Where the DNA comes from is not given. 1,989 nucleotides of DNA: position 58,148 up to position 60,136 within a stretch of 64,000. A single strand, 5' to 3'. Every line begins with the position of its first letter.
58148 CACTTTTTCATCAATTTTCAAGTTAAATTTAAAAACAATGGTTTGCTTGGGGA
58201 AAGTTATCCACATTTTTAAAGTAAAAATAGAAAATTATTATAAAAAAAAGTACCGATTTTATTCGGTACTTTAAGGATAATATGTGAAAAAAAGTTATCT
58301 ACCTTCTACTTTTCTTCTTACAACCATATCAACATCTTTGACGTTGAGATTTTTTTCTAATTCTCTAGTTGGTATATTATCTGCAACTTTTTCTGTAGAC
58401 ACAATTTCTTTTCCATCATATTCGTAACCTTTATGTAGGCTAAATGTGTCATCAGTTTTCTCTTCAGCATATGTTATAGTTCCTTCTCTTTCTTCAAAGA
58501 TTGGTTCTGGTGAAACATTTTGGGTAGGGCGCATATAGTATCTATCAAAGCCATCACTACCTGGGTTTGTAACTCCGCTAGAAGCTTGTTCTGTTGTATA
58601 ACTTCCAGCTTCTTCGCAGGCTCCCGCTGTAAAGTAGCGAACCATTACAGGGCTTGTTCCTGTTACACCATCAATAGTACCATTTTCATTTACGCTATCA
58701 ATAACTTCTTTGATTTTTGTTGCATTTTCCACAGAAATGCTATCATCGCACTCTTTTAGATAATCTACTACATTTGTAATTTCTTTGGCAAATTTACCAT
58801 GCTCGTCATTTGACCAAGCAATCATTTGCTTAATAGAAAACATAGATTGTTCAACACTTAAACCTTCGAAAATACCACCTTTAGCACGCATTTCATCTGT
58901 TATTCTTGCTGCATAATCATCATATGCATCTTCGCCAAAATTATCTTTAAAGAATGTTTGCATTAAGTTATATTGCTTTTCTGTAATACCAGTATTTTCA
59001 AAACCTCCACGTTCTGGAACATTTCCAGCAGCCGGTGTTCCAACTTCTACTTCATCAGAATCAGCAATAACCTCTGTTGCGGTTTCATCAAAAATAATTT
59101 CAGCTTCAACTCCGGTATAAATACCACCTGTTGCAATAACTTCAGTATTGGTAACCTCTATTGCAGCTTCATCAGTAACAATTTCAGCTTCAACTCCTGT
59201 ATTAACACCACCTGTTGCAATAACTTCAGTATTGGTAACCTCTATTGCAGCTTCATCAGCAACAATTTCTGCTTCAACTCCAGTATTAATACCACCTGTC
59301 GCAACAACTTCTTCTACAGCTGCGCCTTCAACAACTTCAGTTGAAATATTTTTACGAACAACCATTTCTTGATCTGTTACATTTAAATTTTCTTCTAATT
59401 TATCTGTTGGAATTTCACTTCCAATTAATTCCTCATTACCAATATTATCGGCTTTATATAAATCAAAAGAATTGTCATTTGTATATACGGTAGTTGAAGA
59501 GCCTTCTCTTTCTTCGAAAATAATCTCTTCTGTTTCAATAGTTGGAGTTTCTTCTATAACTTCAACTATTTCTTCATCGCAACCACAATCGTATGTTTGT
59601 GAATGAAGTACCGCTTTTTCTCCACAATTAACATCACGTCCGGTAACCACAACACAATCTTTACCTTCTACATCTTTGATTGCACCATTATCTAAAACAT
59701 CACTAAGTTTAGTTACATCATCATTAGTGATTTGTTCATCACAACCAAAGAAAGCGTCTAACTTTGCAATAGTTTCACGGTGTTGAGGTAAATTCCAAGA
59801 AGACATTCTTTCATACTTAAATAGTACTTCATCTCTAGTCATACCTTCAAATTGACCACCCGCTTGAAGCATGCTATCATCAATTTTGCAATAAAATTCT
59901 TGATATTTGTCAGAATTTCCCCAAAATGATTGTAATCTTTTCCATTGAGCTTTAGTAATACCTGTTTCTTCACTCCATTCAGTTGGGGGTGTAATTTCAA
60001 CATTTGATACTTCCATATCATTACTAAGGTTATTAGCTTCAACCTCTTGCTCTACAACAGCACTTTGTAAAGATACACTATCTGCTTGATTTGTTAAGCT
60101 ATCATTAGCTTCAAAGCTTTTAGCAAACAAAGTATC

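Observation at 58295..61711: Monocistronic 1138-aa orphan protein with a glycine-zipper membrane cluster and a duplicated ~220-aa module of unknown fold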

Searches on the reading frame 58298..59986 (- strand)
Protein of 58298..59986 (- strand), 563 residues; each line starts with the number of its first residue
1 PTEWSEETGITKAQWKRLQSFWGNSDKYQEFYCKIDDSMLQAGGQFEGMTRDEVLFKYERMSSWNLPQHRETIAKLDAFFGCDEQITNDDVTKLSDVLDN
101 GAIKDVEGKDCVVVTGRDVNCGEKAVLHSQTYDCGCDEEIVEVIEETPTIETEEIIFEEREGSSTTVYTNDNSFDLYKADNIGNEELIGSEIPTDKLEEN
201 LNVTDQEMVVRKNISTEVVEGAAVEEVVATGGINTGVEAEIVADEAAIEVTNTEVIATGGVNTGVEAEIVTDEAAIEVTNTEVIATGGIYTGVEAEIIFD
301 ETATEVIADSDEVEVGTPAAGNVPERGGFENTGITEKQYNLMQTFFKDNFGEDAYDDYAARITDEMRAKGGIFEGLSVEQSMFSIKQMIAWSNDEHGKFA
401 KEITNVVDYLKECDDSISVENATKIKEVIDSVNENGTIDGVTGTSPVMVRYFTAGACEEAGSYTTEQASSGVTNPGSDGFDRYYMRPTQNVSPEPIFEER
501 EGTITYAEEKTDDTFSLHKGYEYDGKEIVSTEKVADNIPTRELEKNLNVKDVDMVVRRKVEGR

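Call 25: predict_structure(alignment_id=A2)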
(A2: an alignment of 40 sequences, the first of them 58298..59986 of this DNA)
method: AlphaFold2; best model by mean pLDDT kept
length: 563 residues; sequences in the alignment: 40
mean_pLDDT: 62.8   pTM: 0.37
mean pLDDT of the five models: 62.8, 60.7, 59.6, 59.1, 58.6
residues with pLDDT >= 90: 106; 70-90: 161; 50-70: 99; < 50: 197
segments of 3 or more residues with pLDDT < 50: 135-170, 179-184, 200-301, 490-512, 521-529, 548-563
pLDDT, mean of each block of 10 residues (from residue 1): 83 88 87 94 93 94 88 92 90 90 77 79 76 45 30 25 42 54 51 55 39 28 26 24 23 22 23 23 23 26 76 88 79 89 89 91 91 94 90 69 88 85 89 82 61 68 61 64 77 35 37 51 43 57 51 33 31
secondary structure, 60 per line:
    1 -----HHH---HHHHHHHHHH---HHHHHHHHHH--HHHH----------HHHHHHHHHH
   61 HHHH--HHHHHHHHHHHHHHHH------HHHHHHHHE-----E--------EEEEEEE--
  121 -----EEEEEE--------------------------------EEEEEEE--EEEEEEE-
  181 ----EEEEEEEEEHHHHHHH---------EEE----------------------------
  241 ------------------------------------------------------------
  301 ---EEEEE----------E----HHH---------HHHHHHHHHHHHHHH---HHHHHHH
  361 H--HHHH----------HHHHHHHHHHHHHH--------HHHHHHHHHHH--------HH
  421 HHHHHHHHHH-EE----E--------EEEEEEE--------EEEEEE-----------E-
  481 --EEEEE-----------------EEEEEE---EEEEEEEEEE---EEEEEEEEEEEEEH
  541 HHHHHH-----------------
elements in order: H12-21 H25-34 H37-40 H51-64 H67-82 H89-96 E112-118 E126-131 E164-170 E173-179 E185-193 H194-200 E210-212 E304-308 H336-350 H354-361 H364-367 H378-391 H400-410 H419-430 E447-453 E462-467 E483-487 E505-510 E514-523 E527-539 H540-546
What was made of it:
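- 59552..59986 (-): Module A core, aa 576-720: six helices plus a beta-hairpin, with the invariant Cys657/Cys696 pair. AF2 pLDDT is about 90 over aa 576-675 and 76-79 over 676-705 (call 25).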

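Call 29: fold_search(model_id=the predicted structure, library=pdb)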
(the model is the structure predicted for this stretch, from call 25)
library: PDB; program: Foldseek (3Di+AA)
matches with E <= 10: 149; with E <= 0.001: 0
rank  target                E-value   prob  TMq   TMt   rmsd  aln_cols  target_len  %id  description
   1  1nu0_A                8.7e-01  0.72  0.08  0.29   3.6        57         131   16  Structure of the double mutant (L6M; F134M, SeMet form) of yqgF from Escherichia coli, a hypothetical protein (released 2004-03-02)
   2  2f9t_B                1.3e+00  0.63  0.07  0.15   5.0        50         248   16  Structure of the type III CoaA from Pseudomonas aeruginosa (released 2006-08-22)
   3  1nu0_B                1.5e+00  0.63  0.08  0.32   3.5        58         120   16  Structure of the double mutant (L6M; F134M, SeMet form) of yqgF from Escherichia coli, a hypothetical protein (released 2004-03-02)
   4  1nmn_A                1.5e+00  0.28  0.07  0.26   6.2        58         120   14  Structure of yqgF from Escherichia coli, a hypothetical protein (released 2004-03-02)
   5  5ui8_J                1.5e+00  0.04  0.05  0.02  29.3       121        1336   16  structure of sigmaN-holoenzyme (released 2017-02-22)
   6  1nmn_B                1.6e+00  0.60  0.08  0.33   3.6        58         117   16  Structure of yqgF from Escherichia coli, a hypothetical protein (released 2004-03-02)
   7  6x1b_B                1.6e+00  0.07  0.05  0.08  28.2        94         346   14  Crystal Structure of NSP15 Endoribonuclease from SARS CoV-2 in the Complex with the Product Nucleotide GpU. (released 2020-05-27)
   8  4xsx_J                1.6e+00  0.03  0.05  0.02  25.0       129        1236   13  Crystal structure of CBR 703 bound to Escherichia coli RNA polymerase holoenzyme (released 2015-07-22)
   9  9m48_B                1.7e+00  0.04  0.05  0.07  26.4       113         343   15  Cryo-EM structure of 6:1 nsp15/dsRNA complex (released 2026-02-11)
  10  6gov_Y                1.7e+00  0.04  0.05  0.02  30.1       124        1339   13  Structure of THE RNA POLYMERASE LAMBDA-BASED ANTITERMINATION COMPLEX (released 2019-02-13)
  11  9c3c_b                1.7e+00  0.02  0.05  0.10  34.8       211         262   12  Cryo-EM structure of native dystrophin-glycoprotein complex (DGC) (released 2024-10-23)
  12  6xa1_j                1.8e+00  0.02  0.06  0.09  24.8       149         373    9  Structure of a drug-like compound stalled human translation termination complex (released 2020-10-07)
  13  3hrg                  1.9e+00  0.51  0.08  0.16   4.1        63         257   10  Crystal structure of Bacteroides thetaiotaomicron BT_3980, protein with actin-like ATPase fold and unknown function (NP_ (released 2009-06-23)
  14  2qlv_E                1.9e+00  0.04  0.05  0.17  24.0       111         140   14  Crystal structure of the heterotrimer core of the S. cerevisiae AMPK homolog SNF1 (released 2007-09-25)
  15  8rm1_D                2.1e+00  0.02  0.05  0.07  30.9       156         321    6  Cryo-EM structure of a Foamy Virus fusion glycoprotein in the postfusion conformation (released 2024-10-23)
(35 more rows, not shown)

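Call 58: fold_search(model_id=the predicted structure, library=viral)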
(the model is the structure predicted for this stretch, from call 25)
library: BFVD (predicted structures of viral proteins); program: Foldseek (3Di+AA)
matches with E <= 10: 224; with E <= 0.001: 0
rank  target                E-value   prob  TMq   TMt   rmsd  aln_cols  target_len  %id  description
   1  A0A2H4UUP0            6.2e-02  0.85  0.09  0.08  23.7       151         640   16  RING-type domain-containing protein [Bodo saltans virus]
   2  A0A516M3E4            1.1e-01  0.12  0.05  0.04  34.6       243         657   15  (no name in the UniProt tables at hand)
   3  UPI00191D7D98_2       2.4e-01  0.08  0.08  0.05  29.5       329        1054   16  (no name look-up for this kind of identifier)
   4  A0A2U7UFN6            3.9e-01  0.14  0.06  0.17  29.8       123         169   15  Uncharacterized protein [Pandoravirus macleodensis]
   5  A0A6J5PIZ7            5.1e-01  0.07  0.08  0.14  23.3       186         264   13  Uncharacterized protein [uncultured Caudovirales phage]
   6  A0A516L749            6.8e-01  0.35  0.07  0.37  10.8        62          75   21  (no name in the UniProt tables at hand)
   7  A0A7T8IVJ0            1.1e+00  0.82  0.07  0.59   2.7        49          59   10  (no name in the UniProt tables at hand)
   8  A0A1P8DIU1            1.1e+00  0.07  0.05  0.13  18.4       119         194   10  (no name in the UniProt tables at hand)
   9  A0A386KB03            1.1e+00  0.06  0.06  0.13  21.6        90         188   10  Uncharacterized protein [Acinetobacter phage vB_AbaM_B09_Aci05]
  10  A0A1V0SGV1            1.1e+00  0.04  0.08  0.10  28.4       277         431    9  Uncharacterized protein [Hokovirus HKV1]
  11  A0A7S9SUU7            1.3e+00  0.41  0.07  0.25   7.5        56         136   16  Uncharacterized protein [Providencia phage PSTCR7]
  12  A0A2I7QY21            1.3e+00  0.25  0.07  0.40   4.7        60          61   10  (no name in the UniProt tables at hand)
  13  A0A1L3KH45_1          1.3e+00  0.20  0.09  0.05  22.2       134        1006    8  (no name in the UniProt tables at hand)
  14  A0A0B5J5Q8            1.3e+00  0.03  0.09  0.12  35.3       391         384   10  Uncharacterized protein [Pandoravirus inopinatum]
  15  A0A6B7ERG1            1.4e+00  0.05  0.06  0.12  21.6       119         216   13  (no name in the UniProt tables at hand)
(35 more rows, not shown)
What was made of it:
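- On Phage tape-measure or tail proteins (Gly-rich hydrophobic segments): BFVD Foldseek gives nothing (call 58).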

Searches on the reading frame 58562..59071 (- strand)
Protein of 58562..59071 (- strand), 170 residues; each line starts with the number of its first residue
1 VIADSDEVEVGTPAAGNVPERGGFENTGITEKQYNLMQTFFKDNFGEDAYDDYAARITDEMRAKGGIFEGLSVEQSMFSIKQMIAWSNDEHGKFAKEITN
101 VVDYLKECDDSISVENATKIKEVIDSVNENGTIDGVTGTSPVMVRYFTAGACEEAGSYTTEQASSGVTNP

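Call 67: search_solved_structures(query=A4, max_evalue=10, show_alignments=2)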
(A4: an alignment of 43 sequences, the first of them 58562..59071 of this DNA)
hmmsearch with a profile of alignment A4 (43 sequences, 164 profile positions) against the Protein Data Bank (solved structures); distinct sequences matched with E-value up to 10: 9.
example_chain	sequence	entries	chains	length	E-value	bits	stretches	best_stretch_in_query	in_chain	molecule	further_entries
6iab_A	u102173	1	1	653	0.0029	21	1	105-144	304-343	Tail Fiber of phage P68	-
6iac_D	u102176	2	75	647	0.0029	21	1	105-144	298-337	Minor structural protein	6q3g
4mzj_A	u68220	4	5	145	0.41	14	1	66-128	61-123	Myosin A tail domain interacting protein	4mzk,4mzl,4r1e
2qac_A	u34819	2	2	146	0.41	14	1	66-128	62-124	Myosin A tail domain interacting protein MTIP | MYOSIN A TAIL DOMAIN INTERACTING PROTEIN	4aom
6zn3_B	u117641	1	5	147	0.42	14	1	66-128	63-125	Myosin A tail domain interacting protein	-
1wjt_A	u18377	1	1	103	0.49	13.8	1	70-139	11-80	Transcription elongation factor S-II protein 3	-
4r3q_A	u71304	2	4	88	0.96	12.8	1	46-110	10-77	Synaptonemal complex central element protein 3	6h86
1dgn_A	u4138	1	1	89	1.3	12.4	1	74-154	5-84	ICEBERG (PROTEASE INHIBITOR)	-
1e91_A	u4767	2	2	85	2.1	11.7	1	36-80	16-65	PAIRED AMPHIPATHIC HELIX PROTEIN SIN3B | Sin3b protein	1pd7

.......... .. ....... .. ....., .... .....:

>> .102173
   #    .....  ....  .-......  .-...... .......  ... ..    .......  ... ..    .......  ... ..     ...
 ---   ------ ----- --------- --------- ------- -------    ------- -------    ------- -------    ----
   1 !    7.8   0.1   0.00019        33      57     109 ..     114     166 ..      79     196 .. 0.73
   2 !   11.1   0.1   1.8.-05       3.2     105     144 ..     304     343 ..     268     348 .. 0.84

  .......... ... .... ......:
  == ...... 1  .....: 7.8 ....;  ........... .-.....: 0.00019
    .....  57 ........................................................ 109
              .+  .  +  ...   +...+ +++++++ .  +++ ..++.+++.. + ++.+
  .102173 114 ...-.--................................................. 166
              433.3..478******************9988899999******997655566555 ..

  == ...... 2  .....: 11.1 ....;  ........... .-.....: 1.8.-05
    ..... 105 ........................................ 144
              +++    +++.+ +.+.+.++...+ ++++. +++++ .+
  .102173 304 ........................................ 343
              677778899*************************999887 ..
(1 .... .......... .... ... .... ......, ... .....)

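Call 68: find_homologous_proteins(query=A4, max_evalue=0.001)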
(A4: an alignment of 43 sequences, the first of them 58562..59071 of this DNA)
Query A4 (43 sequences) (170 aa, profile of the alignment): 3 proteins with E <= 0.001 among 962 candidates.
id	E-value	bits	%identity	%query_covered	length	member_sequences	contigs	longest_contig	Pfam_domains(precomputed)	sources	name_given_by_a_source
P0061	1.9e-55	205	84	99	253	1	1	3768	-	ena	-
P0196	4.4e-50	188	67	100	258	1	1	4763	-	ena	-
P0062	9.1e-34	135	70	79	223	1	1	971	-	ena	-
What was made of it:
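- Tried and rejected: It returned only three fragments of the same family, so that search was largely wasted (call 68).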

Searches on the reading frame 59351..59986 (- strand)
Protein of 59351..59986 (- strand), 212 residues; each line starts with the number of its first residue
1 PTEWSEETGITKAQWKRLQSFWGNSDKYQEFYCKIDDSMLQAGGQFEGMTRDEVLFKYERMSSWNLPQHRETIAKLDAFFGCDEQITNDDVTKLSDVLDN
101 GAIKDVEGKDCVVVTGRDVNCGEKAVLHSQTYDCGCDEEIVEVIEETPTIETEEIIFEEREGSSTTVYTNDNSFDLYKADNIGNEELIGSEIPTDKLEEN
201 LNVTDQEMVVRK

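Call 35: search_protein_families(library=phrogs, proteins=[window:59351-59986:-], max_evalue=0.1)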
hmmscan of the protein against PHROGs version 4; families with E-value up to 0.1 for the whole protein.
window:59351-59986:- (212 aa): 1 family
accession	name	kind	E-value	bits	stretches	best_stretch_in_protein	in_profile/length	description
phrog_21801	-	unknown function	0.0065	17.5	1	141-203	13-72/74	-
